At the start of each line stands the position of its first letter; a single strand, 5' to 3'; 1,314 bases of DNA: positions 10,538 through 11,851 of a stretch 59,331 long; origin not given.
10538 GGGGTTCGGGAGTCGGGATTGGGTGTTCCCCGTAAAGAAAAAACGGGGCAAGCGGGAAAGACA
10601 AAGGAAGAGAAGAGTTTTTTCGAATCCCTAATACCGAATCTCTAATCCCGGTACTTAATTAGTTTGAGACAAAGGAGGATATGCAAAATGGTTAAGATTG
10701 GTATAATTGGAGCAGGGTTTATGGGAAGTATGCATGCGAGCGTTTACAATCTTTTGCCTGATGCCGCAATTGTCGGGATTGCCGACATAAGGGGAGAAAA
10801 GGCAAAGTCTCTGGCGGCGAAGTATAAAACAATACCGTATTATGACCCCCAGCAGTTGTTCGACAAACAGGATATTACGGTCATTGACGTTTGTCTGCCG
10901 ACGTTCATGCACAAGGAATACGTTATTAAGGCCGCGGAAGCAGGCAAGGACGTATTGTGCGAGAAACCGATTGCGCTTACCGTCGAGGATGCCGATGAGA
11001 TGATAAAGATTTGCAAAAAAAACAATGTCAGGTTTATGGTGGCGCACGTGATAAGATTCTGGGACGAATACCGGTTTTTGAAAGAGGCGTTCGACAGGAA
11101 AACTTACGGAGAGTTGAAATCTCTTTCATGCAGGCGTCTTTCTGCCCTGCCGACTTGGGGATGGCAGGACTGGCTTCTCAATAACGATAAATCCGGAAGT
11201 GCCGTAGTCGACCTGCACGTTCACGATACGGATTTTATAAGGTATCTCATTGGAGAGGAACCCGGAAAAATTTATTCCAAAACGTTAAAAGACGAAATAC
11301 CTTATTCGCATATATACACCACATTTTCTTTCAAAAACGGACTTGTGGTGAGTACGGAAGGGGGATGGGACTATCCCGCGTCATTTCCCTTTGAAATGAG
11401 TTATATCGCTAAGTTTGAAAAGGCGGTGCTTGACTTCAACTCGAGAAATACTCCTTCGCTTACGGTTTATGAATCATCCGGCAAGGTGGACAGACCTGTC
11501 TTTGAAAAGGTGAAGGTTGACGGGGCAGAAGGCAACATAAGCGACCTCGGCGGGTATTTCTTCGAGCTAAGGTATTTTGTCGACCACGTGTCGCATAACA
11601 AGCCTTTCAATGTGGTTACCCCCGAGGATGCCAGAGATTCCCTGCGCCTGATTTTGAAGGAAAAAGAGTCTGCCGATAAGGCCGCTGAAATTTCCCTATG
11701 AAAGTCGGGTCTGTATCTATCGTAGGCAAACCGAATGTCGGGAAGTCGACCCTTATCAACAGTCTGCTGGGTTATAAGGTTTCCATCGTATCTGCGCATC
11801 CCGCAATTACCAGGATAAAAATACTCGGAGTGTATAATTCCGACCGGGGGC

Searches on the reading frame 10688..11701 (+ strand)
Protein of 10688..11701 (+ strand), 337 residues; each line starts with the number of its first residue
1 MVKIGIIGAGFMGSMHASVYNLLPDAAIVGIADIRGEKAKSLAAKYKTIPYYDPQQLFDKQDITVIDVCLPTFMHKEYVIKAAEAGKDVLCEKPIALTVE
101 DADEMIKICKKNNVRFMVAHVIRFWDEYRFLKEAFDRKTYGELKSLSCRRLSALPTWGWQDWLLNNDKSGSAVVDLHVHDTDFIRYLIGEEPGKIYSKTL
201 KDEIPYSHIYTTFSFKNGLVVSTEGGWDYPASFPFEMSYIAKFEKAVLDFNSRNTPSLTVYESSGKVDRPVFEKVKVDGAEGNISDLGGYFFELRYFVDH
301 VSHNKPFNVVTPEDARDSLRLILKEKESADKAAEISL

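Call 25: find_encoding_contigs(protein=window:10688-11701:+, flank=10000, max_places=10)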
Protein window:10688-11701:+ (337 aa): 2 contigs read that carry it; 2 places shown.
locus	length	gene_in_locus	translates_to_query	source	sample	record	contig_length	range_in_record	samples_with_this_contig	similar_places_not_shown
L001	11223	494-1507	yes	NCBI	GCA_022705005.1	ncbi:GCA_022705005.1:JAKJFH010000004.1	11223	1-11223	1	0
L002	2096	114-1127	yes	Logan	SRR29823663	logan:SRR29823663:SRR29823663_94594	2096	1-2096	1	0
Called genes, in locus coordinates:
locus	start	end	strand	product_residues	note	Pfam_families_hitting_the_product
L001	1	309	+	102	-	?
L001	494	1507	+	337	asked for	PF01408:GFO_IDH_MocA, PF22725:GFO_IDH_MocA_C3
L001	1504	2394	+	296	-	PF00350:Dynamin_N (faint), PF01926:MMR_HSR1, PF02421:FeoB_N, PF03193:RsgA_GTPase (faint), PF04548:AIG1, PF00009:GTP_EFTU, PF16897:MMR_HSR1_Xtn (weak), PF07650:KH_2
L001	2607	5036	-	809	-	PF13401:AAA_22 (weak), PF20437:LonC_helical, PF13654:AAA_32, PF20436:LonB_AAA-LID, PF05362:Lon_C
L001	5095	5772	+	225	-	PF06971:Put_DNA-bind_N, PF02629:CoA_binding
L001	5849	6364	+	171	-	PF14512:TM1586_NiRdase, PF00881:Nitroreductase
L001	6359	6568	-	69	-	-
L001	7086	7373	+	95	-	PF00216:Bac_DNA_binding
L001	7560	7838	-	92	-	-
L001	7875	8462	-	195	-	PF00889:EF_TS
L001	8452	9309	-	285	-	PF00318:Ribosomal_S2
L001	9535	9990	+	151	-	PF00571:CBS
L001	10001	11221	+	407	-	?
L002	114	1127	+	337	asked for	PF01408:GFO_IDH_MocA, PF22725:GFO_IDH_MocA_C3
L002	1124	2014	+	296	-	PF00350:Dynamin_N (faint), PF01926:MMR_HSR1, PF02421:FeoB_N, PF03193:RsgA_GTPase (faint), PF04548:AIG1, PF00009:GTP_EFTU, PF16897:MMR_HSR1_Xtn (weak), PF07650:KH_2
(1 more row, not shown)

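Call 37: find_homologous_proteins(query=window:10688-11701:+, max_evalue=1e-30)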
Query window:10688-11701:+ (337 aa): 1092 proteins with E <= 1e-30 among 4209 candidates; the best 120 are listed.
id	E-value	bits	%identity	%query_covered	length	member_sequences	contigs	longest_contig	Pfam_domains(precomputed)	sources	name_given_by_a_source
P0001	9.3e-196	667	84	100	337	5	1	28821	PF01408.29,PF22725.2,PF02894.23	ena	-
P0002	6.8e-195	665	82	100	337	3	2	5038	PF01408.29,PF22725.2,PF02894.23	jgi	jgi:predicted dehydrogenase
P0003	9.0e-192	654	81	100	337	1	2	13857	PF01408.29,PF22725.2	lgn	-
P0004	2.3e-190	650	80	100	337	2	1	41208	PF01408.29,PF22725.2,PF02894.23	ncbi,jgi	-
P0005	2.0e-185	633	77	99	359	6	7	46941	PF01408.29,PF22725.2,PF02894.23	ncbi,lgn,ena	-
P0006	4.1e-185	632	79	99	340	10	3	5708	PF01408.29,PF22725.2,PF02894.23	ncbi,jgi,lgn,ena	-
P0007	3.3e-178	610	75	100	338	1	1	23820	PF01408.29,PF22725.2,PF02894.23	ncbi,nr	ncbi:MAG: Gfo/Idh/MocA family oxidoreductase [Candidatus Omnitrophica bacterium]|nr:Gfo/Idh/MocA fam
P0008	2.5e-177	607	74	100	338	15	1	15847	PF01408.29,PF22725.2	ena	-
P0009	1.5e-176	604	74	100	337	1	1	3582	PF01408.29,PF22725.2,PF02894.23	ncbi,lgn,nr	ncbi:MAG: Gfo/Idh/MocA family oxidoreductase [Candidatus Ratteibacteria bacterium]|nr:Gfo/Idh/MocA f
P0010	3.8e-176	603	73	100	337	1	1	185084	PF01408.29,PF22725.2,PF02894.23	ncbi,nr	ncbi:MAG: Gfo/Idh/MocA family oxidoreductase [bacterium]|nr:Gfo/Idh/MocA family oxidoreductase [bact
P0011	9.9e-173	592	73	100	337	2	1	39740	PF01408.29,PF22725.2,PF02894.23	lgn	-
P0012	1.3e-171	588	72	100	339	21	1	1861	PF01408.29,PF22725.2,PF02894.23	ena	-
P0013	5.0e-170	583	71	100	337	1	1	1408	PF01408.29,PF22725.2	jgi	jgi:predicted dehydrogenase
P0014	3.4e-169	580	72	100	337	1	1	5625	PF01408.29,PF22725.2,PF02894.23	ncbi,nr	ncbi:Gfo/Idh/MocA family oxidoreductase [bacterium]|nr:Gfo/Idh/MocA family oxidoreductase [bacterium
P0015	3.7e-169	580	71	99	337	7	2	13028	PF01408.29,PF22725.2,PF02894.23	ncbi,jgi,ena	-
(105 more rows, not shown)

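Call 38: find_encoding_contigs(protein=P0001, flank=10000, max_places=2)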
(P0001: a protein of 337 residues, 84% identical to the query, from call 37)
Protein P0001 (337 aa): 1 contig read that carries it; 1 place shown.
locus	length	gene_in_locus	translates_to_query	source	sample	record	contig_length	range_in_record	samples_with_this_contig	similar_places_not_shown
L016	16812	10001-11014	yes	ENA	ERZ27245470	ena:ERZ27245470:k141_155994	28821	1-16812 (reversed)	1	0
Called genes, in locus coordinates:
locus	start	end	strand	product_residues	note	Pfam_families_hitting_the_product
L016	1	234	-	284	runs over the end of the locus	PF00977:His_biosynth, PF01070:FMN_dh (faint), PF00977:His_biosynth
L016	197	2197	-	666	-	PF01751:Toprim, PF01131:Topoisom_bac, PF01396:Zn_ribbon_Top1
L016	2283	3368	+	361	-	PF03033:Glyco_transf_28, PF04101:Glyco_tran_28_C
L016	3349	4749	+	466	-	PF01225:Mur_ligase, PF08245:Mur_ligase_M, PF02875:Mur_ligase_C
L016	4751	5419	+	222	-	PF03853:YjeF_N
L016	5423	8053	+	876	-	PF03130:HEAT_PBS (faint), PF13513:HEAT_EZ (faint), PF00514:Arm (faint), PF02985:HEAT (faint), PF13646:HEAT_2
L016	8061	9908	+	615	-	PF13360:PQQ_2 (faint), PF13570:Beta-prop_ACSF4, PF23381:Beta-prop_IFT122_1st, PF23414:Beta-prop_EML_2 (faint), PF13570:Beta-prop_ACSF4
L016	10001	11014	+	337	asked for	PF01408:GFO_IDH_MocA, PF02894:GFO_IDH_MocA_C (weak), PF22725:GFO_IDH_MocA_C3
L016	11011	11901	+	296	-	PF00350:Dynamin_N (faint), PF01926:MMR_HSR1, PF02421:FeoB_N, PF03193:RsgA_GTPase (faint), PF04548:AIG1, PF00009:GTP_EFTU, PF16897:MMR_HSR1_Xtn (weak), PF07650:KH_2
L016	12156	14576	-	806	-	PF20437:LonC_helical, PF13654:AAA_32, PF20436:LonB_AAA-LID, PF05362:Lon_C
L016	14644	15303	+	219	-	PF06971:Put_DNA-bind_N, PF02629:CoA_binding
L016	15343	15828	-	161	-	-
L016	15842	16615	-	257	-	-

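Call 39: find_encoding_contigs(protein=P0004, flank=10000, max_places=2)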
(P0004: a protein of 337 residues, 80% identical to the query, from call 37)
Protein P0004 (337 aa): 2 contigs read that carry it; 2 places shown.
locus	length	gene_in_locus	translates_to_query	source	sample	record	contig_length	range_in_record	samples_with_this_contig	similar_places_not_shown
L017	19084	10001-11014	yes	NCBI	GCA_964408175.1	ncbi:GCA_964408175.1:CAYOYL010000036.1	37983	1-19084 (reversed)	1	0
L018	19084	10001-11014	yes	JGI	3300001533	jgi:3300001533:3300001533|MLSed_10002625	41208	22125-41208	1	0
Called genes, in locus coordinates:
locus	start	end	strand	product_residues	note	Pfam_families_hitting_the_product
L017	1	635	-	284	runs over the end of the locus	PF00977:His_biosynth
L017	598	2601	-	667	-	PF01751:Toprim, PF01131:Topoisom_bac, PF01396:Zn_ribbon_Top1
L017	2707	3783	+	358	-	PF03033:Glyco_transf_28, PF04101:Glyco_tran_28_C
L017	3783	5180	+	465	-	PF01225:Mur_ligase, PF08245:Mur_ligase_M, PF02875:Mur_ligase_C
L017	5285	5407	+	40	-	-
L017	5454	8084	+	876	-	PF00514:Arm (faint), PF02985:HEAT (faint), PF03130:HEAT_PBS (faint), PF13513:HEAT_EZ (faint), PF13646:HEAT_2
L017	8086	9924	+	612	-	PF13360:PQQ_2 (faint), PF23381:Beta-prop_IFT122_1st (faint), PF23414:Beta-prop_EML_2 (faint), PF13570:Beta-prop_ACSF4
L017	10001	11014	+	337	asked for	PF01408:GFO_IDH_MocA, PF02894:GFO_IDH_MocA_C (weak), PF22725:GFO_IDH_MocA_C3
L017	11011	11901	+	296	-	PF00071:Ras (weak), PF00350:Dynamin_N (faint), PF01926:MMR_HSR1, PF02421:FeoB_N, PF04548:AIG1, PF00009:GTP_EFTU, PF16897:MMR_HSR1_Xtn (weak), PF07650:KH_2, +1 more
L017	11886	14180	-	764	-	PF16586:DUF5060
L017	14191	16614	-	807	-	PF20437:LonC_helical, PF13654:AAA_32, PF20436:LonB_AAA-LID, PF05362:Lon_C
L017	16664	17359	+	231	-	PF06971:Put_DNA-bind_N, PF02629:CoA_binding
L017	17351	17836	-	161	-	PF18935:DUF5683 (weak)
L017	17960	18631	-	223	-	-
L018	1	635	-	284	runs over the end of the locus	PF00977:His_biosynth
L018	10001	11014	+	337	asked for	PF01408:GFO_IDH_MocA, PF02894:GFO_IDH_MocA_C (weak), PF22725:GFO_IDH_MocA_C3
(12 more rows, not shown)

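Call 40: find_encoding_contigs(protein=P0005, flank=10000, max_places=3)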
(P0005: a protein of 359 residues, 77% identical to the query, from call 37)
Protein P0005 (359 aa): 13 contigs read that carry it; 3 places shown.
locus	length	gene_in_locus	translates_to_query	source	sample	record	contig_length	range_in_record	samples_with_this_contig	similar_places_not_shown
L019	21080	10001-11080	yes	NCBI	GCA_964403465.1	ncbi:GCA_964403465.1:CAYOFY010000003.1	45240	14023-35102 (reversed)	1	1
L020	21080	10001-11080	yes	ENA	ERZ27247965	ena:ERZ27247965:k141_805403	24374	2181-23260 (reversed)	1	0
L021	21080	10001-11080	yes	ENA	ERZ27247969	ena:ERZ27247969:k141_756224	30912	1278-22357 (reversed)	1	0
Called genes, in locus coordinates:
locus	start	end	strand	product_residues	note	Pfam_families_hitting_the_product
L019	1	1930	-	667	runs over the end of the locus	PF01751:Toprim, PF01131:Topoisom_bac, PF01396:Zn_ribbon_Top1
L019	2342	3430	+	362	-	PF03033:Glyco_transf_28, PF04101:Glyco_tran_28_C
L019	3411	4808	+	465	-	PF01225:Mur_ligase, PF08245:Mur_ligase_M, PF02875:Mur_ligase_C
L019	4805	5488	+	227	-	PF03853:YjeF_N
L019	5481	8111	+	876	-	PF13513:HEAT_EZ (faint), PF00514:Arm (faint), PF02985:HEAT (faint), PF03130:HEAT_PBS (faint), PF13646:HEAT_2, PF06452:CBM9_1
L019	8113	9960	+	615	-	PF13360:PQQ_2 (faint), PF23381:Beta-prop_IFT122_1st, PF23414:Beta-prop_EML_2 (faint), PF24797:Beta-prop_WDR35_TULP_N (faint), PF13570:Beta-prop_ACSF4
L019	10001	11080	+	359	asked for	PF01408:GFO_IDH_MocA, PF02894:GFO_IDH_MocA_C (weak), PF22725:GFO_IDH_MocA_C3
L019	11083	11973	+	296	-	PF00350:Dynamin_N (faint), PF01926:MMR_HSR1, PF02421:FeoB_N, PF03193:RsgA_GTPase (faint), PF04548:AIG1 (weak), PF00009:GTP_EFTU, PF16897:MMR_HSR1_Xtn (weak), PF07650:KH_2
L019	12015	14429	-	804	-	PF20437:LonC_helical, PF13654:AAA_32, PF20436:LonB_AAA-LID, PF05362:Lon_C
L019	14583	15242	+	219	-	PF06971:Put_DNA-bind_N, PF02629:CoA_binding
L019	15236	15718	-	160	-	-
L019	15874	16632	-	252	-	-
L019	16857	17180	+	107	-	PF06249:EutQ (weak), PF02311:AraC_binding (weak), PF07883:Cupin_2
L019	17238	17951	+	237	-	PF02585:PIG-L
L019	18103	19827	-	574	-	-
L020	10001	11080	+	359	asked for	PF01408:GFO_IDH_MocA, PF02894:GFO_IDH_MocA_C (weak), PF22725:GFO_IDH_MocA_C3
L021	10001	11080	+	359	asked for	PF01408:GFO_IDH_MocA, PF02894:GFO_IDH_MocA_C (weak), PF22725:GFO_IDH_MocA_C3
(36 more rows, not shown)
